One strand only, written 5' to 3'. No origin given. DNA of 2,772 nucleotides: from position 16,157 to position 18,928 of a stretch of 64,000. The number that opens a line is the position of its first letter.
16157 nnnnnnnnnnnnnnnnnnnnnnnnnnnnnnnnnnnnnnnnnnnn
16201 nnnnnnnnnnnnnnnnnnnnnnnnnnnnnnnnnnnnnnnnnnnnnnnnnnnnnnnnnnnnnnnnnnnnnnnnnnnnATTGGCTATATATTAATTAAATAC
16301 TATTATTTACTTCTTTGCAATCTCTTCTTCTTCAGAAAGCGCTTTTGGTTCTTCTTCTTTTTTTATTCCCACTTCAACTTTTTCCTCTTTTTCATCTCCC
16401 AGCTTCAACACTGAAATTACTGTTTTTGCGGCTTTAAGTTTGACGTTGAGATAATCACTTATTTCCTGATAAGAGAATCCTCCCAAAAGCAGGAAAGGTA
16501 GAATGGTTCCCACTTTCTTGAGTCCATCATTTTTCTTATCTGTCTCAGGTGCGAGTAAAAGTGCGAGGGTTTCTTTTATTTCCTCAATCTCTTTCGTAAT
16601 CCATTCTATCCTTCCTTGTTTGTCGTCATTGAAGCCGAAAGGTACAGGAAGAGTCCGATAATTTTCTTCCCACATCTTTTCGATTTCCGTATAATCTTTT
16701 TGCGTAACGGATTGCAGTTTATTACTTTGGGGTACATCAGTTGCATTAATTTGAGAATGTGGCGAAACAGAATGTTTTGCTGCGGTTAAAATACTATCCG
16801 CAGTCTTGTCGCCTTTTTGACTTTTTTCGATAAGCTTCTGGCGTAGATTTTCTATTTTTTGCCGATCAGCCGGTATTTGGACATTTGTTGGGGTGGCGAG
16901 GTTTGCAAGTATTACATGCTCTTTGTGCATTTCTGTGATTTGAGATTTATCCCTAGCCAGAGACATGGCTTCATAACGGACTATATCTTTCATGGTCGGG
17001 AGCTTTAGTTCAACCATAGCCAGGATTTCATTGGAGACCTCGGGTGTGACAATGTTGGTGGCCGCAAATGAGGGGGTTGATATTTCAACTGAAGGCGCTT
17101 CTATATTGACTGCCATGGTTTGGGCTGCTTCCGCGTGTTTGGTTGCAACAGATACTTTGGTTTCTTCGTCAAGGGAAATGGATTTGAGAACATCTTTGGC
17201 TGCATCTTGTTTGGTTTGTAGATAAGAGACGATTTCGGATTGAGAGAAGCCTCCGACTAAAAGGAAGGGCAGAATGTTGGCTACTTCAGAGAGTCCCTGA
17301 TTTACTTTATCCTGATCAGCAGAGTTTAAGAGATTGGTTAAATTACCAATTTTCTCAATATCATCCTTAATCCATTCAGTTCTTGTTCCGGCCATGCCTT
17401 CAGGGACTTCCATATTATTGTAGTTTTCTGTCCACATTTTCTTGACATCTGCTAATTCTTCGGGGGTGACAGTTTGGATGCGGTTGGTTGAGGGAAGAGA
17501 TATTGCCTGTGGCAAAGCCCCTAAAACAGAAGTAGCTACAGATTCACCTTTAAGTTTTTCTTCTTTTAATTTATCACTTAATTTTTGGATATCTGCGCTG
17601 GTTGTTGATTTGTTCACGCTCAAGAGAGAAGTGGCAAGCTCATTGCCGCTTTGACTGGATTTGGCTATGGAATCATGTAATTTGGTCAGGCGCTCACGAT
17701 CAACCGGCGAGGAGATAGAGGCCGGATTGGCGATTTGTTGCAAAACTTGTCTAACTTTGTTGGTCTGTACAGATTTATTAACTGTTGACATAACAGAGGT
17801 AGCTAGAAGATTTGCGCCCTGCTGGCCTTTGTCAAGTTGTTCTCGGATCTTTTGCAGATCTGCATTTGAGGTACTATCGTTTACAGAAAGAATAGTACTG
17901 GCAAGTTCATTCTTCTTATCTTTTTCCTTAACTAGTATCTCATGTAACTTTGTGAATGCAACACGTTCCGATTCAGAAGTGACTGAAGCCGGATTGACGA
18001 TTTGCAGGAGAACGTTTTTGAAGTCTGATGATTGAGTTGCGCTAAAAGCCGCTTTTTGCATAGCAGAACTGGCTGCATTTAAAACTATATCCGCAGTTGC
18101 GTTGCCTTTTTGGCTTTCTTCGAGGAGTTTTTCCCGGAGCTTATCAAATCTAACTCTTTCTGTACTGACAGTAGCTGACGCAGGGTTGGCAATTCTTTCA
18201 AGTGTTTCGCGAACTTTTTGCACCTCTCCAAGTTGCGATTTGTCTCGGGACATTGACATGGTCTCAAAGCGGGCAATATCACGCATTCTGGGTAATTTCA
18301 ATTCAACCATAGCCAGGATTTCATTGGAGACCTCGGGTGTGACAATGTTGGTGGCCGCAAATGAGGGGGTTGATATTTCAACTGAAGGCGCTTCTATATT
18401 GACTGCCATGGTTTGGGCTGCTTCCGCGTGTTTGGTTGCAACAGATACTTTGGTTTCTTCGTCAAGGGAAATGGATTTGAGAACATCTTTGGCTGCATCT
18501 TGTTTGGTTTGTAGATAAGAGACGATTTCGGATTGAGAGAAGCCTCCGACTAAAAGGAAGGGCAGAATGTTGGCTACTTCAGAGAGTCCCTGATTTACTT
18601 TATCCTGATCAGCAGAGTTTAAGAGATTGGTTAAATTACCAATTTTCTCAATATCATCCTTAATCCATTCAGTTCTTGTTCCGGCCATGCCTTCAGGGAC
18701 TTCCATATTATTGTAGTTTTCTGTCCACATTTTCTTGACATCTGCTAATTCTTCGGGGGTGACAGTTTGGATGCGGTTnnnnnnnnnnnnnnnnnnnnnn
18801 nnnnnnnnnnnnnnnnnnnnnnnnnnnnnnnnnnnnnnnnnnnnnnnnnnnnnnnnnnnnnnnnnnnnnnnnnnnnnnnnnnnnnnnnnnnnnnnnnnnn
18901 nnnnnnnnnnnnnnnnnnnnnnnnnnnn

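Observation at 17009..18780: Perfect 479-bp direct repeat (1293-bp spacing) plus ~100-bp near-identical tandem repeats inside the giant gene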

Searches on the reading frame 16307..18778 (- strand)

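Call 29: search_protein_families(library=pfam, proteins=[window:16307-18778:-], max_evalue=1)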
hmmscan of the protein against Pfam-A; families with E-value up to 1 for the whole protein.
window:16307-18778:- (823 aa): 10 families
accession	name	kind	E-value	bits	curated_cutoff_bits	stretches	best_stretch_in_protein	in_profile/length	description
PF09759.15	Atx10homo_assoc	-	5.1e-05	23.6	28.9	2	39-109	19-90/99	Spinocerebellar ataxia type 10 protein domain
PF01132.26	EFP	-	0.0009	19.6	27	0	17-44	16-43/54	Elongation factor P (EF-P) OB domain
PF08281.18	Sigma70_r4_2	-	0.0014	18.6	25.7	1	765-786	24-45/54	Sigma-70, region 4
PF13667.11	ThiC-associated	-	0.018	15.3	27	0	443-472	47-76/81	ThiC-associated domain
PF20202.4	DUF6564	-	0.024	14.7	25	0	760-790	29-59/230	Domain of unknown function (DUF6564)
PF04539.22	Sigma70_r3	-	0.028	15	25.3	1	339-380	34-75/78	Sigma-70 region 3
PF05018.18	CFA20_dom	-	0.051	13.7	24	0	524-588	7-71/185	CFA20 domain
PF18392.6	CSN7a_helixI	-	0.078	13.3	26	0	83-119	3-35/50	COP9 signalosome complex subunit 7a helix I domain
PF18367.6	Rv2175c_C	-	0.18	12.3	26.4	0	74-94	10-30/56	Rv2175c C-terminal domain of unknown function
PF17844.6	SCP_3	-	0.25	11.6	38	0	119-147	11-39/93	Bacterial SCP ortholog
